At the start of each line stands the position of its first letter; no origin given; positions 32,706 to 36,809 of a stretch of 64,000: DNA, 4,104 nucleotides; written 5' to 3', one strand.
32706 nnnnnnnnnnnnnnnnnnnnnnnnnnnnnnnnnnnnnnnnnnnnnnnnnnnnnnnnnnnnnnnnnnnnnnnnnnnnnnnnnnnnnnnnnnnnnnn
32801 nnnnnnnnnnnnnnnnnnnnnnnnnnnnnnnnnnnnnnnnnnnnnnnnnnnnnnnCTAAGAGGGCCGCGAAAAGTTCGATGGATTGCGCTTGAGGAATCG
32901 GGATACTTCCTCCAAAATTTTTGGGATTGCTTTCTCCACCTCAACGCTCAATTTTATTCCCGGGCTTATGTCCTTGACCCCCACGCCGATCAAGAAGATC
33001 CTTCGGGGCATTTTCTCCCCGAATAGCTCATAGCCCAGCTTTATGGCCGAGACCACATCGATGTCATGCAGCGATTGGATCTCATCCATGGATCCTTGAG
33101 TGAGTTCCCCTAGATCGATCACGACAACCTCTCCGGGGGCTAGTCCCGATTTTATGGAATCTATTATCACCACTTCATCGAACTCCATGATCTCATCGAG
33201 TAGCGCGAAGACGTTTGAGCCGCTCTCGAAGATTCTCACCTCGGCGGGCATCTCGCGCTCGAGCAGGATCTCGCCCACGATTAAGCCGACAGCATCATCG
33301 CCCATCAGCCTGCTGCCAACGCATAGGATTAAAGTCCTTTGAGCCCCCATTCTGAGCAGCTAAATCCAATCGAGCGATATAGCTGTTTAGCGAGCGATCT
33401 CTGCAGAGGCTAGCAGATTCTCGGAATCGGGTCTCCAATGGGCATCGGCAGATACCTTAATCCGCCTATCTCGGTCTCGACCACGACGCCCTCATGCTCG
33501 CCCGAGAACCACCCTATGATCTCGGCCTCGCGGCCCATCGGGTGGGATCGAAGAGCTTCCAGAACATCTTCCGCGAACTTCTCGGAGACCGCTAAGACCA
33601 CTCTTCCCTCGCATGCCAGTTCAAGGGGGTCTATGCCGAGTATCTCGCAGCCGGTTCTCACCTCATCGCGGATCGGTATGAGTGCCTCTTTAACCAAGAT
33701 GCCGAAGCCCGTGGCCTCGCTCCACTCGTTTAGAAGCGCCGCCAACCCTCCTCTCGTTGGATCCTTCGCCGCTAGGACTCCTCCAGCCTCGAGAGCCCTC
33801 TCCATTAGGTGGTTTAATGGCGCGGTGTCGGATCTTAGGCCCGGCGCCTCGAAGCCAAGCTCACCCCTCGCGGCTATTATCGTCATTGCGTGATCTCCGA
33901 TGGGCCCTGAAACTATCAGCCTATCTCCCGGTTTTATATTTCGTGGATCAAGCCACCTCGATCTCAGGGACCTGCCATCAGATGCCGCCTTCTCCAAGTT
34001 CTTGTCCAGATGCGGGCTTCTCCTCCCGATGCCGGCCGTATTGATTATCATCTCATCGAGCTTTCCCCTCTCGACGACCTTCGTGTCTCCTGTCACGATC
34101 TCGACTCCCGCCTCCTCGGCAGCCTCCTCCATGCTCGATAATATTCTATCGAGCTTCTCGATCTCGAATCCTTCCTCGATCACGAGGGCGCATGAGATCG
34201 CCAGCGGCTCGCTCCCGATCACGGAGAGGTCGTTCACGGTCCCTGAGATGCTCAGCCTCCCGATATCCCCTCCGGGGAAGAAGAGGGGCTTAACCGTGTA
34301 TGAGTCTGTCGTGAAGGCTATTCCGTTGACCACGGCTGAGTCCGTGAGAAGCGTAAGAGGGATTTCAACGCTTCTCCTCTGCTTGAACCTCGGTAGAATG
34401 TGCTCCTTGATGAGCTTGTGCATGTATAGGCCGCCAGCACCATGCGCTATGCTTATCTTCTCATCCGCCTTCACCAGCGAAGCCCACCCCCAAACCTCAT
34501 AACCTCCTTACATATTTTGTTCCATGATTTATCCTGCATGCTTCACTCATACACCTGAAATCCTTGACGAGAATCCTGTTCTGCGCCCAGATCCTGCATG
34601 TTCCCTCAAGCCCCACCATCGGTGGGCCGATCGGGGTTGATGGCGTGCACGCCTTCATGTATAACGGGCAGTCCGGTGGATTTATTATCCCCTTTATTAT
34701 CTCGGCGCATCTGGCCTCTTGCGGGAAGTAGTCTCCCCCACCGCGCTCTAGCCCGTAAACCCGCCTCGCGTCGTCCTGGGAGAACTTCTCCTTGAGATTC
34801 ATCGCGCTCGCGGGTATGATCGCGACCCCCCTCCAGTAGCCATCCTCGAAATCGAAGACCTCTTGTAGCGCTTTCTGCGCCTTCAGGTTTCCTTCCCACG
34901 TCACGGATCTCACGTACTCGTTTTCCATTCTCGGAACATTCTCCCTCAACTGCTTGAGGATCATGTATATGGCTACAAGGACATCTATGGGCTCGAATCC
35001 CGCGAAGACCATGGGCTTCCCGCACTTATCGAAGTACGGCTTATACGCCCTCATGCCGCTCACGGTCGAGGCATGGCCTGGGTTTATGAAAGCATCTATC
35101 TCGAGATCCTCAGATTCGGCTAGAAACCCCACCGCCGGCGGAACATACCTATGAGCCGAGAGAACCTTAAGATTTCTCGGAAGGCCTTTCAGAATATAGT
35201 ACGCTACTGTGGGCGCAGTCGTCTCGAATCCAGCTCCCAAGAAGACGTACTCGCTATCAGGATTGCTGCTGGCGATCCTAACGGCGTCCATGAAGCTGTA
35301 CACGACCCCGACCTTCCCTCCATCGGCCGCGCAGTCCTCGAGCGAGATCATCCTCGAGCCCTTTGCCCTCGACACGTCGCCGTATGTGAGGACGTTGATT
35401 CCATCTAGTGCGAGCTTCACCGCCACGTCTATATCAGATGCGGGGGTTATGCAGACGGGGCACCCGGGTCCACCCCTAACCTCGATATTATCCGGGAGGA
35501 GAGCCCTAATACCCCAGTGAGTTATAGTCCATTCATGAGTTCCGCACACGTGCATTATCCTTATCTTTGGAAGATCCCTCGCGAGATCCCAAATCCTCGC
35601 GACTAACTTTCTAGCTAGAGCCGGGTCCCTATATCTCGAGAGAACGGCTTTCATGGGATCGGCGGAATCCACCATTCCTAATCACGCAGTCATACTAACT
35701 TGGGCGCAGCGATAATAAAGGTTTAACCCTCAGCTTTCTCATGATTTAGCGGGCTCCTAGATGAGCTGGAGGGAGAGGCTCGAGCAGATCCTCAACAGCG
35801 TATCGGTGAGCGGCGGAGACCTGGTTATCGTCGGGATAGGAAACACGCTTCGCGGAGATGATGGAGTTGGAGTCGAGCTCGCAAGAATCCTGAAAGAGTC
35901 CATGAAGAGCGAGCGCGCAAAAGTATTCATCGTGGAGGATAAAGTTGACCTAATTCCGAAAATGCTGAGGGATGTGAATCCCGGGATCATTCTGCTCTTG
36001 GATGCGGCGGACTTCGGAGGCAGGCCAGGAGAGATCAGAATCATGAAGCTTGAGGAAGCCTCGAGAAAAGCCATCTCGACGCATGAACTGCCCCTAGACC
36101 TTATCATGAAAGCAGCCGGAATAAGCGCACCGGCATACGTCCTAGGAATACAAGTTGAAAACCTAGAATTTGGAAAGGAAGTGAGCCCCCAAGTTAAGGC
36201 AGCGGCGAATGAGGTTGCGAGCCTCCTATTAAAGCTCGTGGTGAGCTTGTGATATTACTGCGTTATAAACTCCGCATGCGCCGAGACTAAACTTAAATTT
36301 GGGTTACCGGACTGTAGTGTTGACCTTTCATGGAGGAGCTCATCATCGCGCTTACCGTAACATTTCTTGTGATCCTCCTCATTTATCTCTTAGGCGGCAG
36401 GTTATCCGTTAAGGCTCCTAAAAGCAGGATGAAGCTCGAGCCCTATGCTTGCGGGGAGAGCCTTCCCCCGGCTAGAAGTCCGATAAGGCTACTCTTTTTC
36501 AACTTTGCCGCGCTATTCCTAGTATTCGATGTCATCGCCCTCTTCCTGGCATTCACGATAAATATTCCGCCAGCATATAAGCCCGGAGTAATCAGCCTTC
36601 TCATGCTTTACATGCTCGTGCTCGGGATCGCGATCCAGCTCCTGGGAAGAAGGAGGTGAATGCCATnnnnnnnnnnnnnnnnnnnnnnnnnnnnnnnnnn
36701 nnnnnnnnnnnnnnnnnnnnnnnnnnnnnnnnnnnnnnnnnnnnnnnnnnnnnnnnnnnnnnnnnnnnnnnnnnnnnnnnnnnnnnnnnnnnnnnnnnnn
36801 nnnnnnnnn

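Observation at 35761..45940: Complex-I-like 12-gene cluster whose NuoD homologue keeps all four Ni-Fe cysteine ligands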

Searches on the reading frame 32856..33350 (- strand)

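Call 5: search_protein_families(library=pfam, proteins=[window:32856-33350:-], max_evalue=0.01)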
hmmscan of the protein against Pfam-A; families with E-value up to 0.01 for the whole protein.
window:32856-33350:- (164 aa): 1 family
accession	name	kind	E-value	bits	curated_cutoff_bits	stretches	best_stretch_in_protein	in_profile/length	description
PF01750.23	HycI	-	5.8e-18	65.4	23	1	31-149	9-127/130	Hydrogenase maturation protease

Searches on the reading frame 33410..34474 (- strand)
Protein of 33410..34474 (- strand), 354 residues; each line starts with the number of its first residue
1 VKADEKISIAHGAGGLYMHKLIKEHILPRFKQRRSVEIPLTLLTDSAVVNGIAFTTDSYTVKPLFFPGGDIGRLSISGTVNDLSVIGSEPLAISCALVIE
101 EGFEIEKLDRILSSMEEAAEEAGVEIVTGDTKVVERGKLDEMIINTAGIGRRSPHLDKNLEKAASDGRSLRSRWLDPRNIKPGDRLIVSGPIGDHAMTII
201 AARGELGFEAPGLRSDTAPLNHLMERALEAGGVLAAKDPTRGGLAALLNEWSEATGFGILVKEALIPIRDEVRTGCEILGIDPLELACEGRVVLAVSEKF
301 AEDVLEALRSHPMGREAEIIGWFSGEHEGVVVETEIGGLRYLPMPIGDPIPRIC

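Call 5: search_protein_families(library=pfam, proteins=[window:33410-34474:-], max_evalue=0.01)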
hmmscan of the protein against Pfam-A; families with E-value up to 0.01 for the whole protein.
window:33410-34474:- (354 aa): 2 families
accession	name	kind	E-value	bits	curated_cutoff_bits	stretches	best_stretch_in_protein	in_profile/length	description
PF02769.27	AIRS_C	-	7.8e-23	81.8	23.1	1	181-331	1-153/156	AIR synthase related protein, C-terminal domain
PF00586.29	AIRS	-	4.3e-21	75.9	24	1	45-151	3-111/112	AIR synthase related protein, N-terminal domain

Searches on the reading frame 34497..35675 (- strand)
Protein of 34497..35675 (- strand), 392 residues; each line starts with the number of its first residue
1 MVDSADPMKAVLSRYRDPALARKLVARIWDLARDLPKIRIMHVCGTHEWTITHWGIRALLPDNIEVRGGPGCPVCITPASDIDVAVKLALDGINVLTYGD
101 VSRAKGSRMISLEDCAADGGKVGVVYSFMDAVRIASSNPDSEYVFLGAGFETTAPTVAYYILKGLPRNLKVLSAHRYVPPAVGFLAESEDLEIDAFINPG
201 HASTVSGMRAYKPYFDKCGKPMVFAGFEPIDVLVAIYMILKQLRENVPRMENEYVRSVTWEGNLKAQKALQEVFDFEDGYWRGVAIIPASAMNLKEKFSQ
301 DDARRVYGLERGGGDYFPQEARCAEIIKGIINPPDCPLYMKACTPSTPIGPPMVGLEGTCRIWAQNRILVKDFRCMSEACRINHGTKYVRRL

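Call 5: search_protein_families(library=pfam, proteins=[window:34497-35675:-], max_evalue=0.01)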
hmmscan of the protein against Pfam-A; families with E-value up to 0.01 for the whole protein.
window:34497-35675:- (392 aa): 1 family
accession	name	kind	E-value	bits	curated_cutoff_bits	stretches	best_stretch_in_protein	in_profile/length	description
PF01924.21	HypD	-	3.9e-123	411.5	25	1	20-365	2-349/351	Hydrogenase formation hypA family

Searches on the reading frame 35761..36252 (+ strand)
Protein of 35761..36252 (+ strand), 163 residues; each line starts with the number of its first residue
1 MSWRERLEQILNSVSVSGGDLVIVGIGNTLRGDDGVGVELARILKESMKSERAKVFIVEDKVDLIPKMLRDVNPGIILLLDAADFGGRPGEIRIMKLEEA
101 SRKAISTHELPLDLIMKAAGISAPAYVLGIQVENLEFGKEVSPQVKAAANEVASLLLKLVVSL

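Call 4: search_protein_families(library=pfam, proteins=[window:35761-36252:+], max_evalue=0.01)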
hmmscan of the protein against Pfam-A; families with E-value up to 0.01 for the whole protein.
window:35761-36252:+ (163 aa): 1 family
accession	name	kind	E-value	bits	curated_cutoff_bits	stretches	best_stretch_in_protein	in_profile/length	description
PF01750.23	HycI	-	2.3e-11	44.1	23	1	74-158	36-129/130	Hydrogenase maturation protease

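Call 24: search_protein_families(library=ncbifam, proteins=[window:35761-36252:+], max_evalue=0.001)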
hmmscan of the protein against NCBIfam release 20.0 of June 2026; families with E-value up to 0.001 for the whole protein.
window:35761-36252:+ (163 aa): 7 families
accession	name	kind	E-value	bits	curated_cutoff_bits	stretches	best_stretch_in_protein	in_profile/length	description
TIGR00072.1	hydrog_prot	superfamily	4.2e-29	101.4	47.45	1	22-159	1-144/145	hydrogenase maturation protease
TIGR00142.1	hycI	equivalog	1.6e-26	92.8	119.1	1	21-158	1-140/146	hydrogenase maturation peptidase HycI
TIGR00130.1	frhD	equivalog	7.1e-11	42.4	134.95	1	21-159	5-150/153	coenzyme F420-reducing hydrogenase, FrhD protein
TIGR00140.1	hupD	subfamily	1.8e-10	41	151.8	1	22-156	2-143/151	HyaD/HybD family hydrogenase maturation endopeptidase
NF045519.1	NiFeSe_H2_mat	exception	2.5e-07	30.6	190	1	21-152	3-139/152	NiFeSe hydrogenase maturation protease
NF007616.0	PRK10264.1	equivalog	6.3e-05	22.7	261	1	20-99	5-83/195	hydrogenase 1 maturation protease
NF007777.0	PRK10466.1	equivalog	0.0006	19.6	190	1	22-159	4-148/164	HyaD/HybD family hydrogenase maturation endopeptidase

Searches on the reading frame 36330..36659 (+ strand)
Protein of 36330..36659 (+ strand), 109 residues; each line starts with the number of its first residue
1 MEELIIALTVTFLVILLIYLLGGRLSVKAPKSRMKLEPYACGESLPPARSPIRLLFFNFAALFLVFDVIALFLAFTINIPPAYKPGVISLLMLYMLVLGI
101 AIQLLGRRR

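Call 4: search_protein_families(library=pfam, proteins=[window:36330-36659:+], max_evalue=0.01)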
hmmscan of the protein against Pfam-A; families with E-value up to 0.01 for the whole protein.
window:36330-36659:+ (109 aa): 1 family
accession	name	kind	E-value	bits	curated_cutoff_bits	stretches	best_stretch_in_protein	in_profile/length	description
PF00507.24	Oxidored_q4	-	1.6e-08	35.1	23.3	1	20-100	6-88/99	NADH-ubiquinone/plastoquinone oxidoreductase, chain 3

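Call 23: search_protein_families(library=ncbifam, proteins=[window:36330-36659:+], max_evalue=0.001)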
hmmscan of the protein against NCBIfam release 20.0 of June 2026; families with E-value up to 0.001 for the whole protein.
window:36330-36659:+ (109 aa): 2 families
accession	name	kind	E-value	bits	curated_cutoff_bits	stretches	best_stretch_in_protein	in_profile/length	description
NF006303.0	PRK08489.1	equivalog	8.3e-06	26.4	145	1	4-92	17-105/129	NAD(P)H-quinone oxidoreductase subunit 3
NF005922.0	PRK07928.1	equivalog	0.00067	20.1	155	1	7-104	12-109/119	NADH-quinone oxidoreductase subunit A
